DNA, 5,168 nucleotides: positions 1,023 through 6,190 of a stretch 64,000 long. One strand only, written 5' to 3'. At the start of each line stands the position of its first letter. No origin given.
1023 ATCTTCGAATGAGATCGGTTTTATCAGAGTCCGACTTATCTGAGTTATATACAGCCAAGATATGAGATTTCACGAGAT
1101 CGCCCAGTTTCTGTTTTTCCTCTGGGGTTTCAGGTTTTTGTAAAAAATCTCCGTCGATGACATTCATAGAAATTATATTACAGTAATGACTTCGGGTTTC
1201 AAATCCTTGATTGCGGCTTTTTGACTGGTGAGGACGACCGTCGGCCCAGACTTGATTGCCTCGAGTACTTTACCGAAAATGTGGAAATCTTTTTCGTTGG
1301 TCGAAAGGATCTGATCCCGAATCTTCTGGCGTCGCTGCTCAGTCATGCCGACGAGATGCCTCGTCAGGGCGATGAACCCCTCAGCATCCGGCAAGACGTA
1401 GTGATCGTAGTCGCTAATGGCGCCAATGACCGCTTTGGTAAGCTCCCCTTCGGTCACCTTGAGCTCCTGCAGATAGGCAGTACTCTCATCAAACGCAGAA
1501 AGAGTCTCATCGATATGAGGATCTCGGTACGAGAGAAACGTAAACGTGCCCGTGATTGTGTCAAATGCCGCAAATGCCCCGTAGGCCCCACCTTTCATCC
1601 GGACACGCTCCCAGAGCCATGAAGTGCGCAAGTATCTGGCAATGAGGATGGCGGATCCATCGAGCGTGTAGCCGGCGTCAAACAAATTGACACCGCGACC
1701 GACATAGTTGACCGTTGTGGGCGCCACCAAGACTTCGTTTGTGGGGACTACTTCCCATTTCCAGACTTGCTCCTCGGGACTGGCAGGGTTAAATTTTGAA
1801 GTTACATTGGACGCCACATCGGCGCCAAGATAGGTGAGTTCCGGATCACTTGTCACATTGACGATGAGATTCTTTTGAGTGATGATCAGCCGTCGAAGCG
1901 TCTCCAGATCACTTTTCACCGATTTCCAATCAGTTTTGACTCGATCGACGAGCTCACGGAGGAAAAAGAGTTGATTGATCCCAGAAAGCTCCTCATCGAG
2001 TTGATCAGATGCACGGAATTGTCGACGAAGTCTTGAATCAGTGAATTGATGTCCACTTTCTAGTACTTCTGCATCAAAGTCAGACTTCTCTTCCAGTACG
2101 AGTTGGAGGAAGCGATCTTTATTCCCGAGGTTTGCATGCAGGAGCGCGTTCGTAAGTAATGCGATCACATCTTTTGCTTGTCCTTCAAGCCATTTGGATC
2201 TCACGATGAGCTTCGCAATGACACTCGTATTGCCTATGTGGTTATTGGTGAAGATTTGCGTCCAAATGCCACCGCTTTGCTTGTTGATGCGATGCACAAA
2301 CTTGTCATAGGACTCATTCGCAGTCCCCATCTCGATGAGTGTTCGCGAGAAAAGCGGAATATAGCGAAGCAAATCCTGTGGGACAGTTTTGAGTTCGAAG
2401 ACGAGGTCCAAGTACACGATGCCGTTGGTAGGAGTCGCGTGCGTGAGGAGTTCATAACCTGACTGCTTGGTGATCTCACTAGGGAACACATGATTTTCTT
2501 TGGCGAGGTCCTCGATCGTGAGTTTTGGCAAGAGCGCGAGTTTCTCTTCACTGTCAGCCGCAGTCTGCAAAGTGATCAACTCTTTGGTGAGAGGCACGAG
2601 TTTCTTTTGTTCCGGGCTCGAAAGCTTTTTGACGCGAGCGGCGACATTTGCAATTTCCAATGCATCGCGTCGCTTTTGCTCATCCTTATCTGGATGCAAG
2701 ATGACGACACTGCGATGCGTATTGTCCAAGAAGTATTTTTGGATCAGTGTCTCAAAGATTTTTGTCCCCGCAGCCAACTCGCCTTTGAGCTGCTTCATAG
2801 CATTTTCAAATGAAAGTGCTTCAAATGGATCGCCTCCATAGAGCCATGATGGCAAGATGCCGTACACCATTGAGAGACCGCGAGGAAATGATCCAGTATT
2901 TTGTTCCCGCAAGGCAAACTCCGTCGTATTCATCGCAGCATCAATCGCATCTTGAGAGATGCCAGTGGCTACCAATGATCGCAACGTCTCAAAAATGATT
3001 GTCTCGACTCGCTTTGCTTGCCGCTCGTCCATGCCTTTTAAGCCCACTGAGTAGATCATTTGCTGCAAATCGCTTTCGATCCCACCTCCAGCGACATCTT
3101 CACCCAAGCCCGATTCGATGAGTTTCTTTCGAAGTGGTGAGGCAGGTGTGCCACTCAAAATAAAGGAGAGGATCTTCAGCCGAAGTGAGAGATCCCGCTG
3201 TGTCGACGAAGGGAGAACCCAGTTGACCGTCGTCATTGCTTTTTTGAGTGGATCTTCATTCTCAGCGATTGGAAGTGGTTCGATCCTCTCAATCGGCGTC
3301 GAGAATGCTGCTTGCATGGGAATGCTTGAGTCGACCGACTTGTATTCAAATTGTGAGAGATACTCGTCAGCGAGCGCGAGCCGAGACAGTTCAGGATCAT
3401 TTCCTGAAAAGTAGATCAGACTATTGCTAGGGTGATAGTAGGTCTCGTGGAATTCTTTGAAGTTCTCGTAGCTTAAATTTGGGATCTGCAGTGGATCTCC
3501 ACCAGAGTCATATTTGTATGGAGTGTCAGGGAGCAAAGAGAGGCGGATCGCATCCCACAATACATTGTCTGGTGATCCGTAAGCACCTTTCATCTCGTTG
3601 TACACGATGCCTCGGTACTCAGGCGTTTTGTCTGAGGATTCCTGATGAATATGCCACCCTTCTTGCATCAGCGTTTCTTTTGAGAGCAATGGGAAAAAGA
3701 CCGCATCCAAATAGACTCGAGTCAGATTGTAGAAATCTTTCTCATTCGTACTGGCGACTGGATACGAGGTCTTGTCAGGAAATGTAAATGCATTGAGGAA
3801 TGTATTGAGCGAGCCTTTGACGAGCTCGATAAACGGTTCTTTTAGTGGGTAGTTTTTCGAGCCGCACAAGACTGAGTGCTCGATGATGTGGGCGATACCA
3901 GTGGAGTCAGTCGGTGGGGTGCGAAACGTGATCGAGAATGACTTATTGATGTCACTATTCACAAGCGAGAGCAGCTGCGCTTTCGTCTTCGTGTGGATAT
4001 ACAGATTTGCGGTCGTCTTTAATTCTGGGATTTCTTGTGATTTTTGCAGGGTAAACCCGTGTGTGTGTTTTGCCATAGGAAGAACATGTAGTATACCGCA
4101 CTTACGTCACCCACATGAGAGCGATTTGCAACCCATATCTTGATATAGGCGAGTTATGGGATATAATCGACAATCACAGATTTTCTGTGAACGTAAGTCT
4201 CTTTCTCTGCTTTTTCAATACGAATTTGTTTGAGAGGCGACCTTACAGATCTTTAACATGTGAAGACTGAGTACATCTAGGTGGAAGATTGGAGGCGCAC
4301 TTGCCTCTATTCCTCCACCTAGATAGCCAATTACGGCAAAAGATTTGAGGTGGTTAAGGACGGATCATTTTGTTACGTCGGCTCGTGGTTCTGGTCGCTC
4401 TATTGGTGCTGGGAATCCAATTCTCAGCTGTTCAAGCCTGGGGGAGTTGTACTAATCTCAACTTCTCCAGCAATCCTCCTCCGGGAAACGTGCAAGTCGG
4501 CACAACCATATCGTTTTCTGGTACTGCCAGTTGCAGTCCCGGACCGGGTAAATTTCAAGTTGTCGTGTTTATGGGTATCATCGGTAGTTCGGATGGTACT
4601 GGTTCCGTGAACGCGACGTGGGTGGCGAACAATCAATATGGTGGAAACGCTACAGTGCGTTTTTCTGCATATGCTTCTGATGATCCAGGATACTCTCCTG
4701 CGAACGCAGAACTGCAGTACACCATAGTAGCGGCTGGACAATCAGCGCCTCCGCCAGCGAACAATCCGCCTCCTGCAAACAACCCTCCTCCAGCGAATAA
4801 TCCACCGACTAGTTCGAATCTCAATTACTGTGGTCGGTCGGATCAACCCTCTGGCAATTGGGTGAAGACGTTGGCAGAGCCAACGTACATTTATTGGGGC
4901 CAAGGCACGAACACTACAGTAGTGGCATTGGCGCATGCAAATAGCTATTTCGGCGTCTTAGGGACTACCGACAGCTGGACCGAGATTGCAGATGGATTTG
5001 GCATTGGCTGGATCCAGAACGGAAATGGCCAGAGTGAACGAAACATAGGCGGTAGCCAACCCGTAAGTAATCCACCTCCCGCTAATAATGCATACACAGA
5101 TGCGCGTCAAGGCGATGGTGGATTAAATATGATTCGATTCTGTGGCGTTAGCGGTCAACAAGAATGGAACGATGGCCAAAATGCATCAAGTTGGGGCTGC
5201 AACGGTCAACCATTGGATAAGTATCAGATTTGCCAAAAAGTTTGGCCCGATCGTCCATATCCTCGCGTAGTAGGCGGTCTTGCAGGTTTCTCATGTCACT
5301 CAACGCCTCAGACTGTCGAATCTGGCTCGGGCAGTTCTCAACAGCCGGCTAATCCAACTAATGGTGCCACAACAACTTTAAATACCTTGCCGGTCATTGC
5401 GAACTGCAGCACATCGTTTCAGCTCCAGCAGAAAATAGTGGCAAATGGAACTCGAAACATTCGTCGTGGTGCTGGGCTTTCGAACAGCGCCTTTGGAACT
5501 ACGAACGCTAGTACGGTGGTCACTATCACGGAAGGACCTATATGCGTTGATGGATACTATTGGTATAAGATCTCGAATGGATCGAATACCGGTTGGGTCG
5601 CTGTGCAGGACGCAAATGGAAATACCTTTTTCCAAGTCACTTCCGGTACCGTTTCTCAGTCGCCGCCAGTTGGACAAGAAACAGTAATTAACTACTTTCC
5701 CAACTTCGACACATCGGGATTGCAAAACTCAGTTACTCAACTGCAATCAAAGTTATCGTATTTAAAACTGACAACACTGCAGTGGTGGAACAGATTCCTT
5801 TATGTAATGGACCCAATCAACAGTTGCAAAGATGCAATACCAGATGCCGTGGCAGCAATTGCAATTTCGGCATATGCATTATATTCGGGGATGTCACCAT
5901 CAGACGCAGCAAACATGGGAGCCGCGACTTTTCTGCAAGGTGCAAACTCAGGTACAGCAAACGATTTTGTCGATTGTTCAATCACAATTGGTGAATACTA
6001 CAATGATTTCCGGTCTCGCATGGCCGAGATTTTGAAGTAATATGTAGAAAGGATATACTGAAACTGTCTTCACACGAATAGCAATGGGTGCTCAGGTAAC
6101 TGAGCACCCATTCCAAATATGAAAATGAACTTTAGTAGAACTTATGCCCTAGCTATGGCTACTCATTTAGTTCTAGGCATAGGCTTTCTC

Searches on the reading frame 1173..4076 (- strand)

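Call 44: search_protein_families(library=pfam, proteins=[window:1173-4076:-], max_evalue=0.001)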
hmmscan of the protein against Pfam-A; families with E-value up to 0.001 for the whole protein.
window:1173-4076:- (967 aa): 4 families
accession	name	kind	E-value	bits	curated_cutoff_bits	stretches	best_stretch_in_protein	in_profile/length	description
PF08367.16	M16C_assoc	-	1.2e-60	205.2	25.3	1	460-709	1-252/252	Peptidase M16C associated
PF22516.1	PreP_C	-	2.2e-53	180.8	27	1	780-949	1-169/173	PreP C-terminal domain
PF05193.26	Peptidase_M16_C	-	1.7e-32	113.2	23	2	200-383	1-179/181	Peptidase M16 inactive domain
PF00675.25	Peptidase_M16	-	7.7e-07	29.6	22.3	1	55-154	27-123/149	Insulinase (Peptidase family M16)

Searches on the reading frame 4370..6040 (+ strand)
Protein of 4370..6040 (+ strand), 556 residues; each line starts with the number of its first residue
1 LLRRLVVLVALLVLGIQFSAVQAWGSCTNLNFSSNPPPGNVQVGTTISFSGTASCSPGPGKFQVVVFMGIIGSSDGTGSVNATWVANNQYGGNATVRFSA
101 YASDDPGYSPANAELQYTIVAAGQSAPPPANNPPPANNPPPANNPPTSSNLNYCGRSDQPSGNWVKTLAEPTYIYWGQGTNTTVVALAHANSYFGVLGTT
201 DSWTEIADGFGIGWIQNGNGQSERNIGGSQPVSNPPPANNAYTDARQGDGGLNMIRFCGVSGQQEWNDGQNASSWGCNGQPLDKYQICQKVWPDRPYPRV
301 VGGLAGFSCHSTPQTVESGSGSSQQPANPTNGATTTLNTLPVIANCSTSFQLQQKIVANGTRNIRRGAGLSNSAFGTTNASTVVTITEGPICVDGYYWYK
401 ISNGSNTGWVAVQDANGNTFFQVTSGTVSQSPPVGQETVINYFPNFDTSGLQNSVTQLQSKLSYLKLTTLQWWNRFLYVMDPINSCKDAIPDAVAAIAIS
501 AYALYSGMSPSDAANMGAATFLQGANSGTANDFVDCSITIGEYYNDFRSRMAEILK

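Call 44: search_protein_families(library=pfam, proteins=[window:4370-6040:+], max_evalue=0.001)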
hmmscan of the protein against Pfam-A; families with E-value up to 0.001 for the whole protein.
window:4370-6040:+ (556 aa): 1 family
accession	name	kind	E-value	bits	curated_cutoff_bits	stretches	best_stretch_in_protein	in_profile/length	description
PF08239.17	SH3_3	-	3.4e-07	30.8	27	1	363-411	4-49/54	Bacterial SH3 domain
